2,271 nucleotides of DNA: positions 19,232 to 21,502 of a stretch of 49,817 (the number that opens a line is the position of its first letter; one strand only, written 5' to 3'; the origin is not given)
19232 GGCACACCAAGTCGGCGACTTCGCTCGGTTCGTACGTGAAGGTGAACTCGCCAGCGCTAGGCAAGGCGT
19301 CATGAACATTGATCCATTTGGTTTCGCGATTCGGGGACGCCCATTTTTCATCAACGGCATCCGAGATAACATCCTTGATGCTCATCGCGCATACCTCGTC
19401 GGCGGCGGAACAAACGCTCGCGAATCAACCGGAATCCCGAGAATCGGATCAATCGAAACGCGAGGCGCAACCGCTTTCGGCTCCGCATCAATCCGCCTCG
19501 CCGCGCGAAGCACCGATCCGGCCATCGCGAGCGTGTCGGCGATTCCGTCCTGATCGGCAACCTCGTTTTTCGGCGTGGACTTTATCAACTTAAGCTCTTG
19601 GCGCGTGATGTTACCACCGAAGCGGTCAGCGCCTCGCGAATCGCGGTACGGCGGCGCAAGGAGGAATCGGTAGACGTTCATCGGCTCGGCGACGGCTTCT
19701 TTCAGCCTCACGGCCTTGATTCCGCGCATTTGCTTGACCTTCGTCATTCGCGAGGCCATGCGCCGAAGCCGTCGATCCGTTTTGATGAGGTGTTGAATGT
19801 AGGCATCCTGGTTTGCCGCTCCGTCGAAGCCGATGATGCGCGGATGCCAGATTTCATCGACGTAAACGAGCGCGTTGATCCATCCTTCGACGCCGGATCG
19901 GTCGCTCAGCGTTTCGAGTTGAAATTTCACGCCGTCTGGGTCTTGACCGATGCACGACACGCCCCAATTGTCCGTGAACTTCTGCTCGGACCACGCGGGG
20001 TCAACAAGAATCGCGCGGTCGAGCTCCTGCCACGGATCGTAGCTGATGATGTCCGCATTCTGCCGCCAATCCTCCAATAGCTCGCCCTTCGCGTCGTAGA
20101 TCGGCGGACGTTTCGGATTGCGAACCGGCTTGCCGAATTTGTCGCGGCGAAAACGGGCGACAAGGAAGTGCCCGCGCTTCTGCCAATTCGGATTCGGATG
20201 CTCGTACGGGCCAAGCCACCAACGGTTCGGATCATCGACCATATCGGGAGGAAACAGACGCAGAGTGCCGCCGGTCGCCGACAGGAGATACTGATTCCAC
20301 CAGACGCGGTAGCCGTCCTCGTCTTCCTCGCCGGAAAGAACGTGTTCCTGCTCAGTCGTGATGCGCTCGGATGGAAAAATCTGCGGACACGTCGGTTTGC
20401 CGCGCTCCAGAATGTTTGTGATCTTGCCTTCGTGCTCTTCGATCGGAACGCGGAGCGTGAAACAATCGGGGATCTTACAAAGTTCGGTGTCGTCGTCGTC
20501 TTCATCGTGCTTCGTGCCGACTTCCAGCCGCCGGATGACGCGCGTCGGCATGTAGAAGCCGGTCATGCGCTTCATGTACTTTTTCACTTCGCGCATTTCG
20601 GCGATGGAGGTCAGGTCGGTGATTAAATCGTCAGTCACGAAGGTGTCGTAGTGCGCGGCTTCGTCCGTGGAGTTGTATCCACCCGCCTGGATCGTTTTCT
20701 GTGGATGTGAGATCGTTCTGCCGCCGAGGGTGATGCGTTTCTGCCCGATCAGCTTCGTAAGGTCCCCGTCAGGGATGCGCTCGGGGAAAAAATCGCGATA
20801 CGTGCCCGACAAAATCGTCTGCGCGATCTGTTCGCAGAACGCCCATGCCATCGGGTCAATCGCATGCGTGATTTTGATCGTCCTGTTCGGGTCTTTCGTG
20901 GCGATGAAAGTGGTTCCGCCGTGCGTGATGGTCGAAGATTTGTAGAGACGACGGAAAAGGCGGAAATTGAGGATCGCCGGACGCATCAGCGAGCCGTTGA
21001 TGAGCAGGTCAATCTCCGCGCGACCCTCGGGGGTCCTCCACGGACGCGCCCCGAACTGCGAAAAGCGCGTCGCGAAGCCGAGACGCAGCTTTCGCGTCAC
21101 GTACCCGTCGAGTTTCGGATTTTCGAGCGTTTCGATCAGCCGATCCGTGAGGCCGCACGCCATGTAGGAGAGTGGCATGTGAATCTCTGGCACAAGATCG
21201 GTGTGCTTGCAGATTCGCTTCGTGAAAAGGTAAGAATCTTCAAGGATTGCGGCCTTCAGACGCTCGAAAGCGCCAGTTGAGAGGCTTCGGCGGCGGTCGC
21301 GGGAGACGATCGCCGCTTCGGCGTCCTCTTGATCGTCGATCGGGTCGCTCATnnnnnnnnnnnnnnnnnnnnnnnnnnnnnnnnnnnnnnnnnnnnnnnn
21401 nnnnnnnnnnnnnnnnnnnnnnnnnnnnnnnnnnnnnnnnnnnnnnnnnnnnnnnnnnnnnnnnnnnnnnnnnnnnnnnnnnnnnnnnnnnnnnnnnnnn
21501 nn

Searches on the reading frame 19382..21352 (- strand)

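Call 17: search_protein_families(library=pfam, proteins=[window:19382-21352:-], max_evalue=0.001)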
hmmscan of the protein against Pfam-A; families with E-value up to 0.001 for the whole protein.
window:19382-21352:- (656 aa): 0 families

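Call 35: search_protein_families(library=phrogs, proteins=[window:19382-21352:-], max_evalue=0.001)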
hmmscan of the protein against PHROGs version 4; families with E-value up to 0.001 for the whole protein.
window:19382-21352:- (656 aa): 1 family
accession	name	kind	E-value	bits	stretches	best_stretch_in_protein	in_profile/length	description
phrog_38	-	head and packaging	5.2e-16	59.5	1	133-623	313-711/760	terminase large subunit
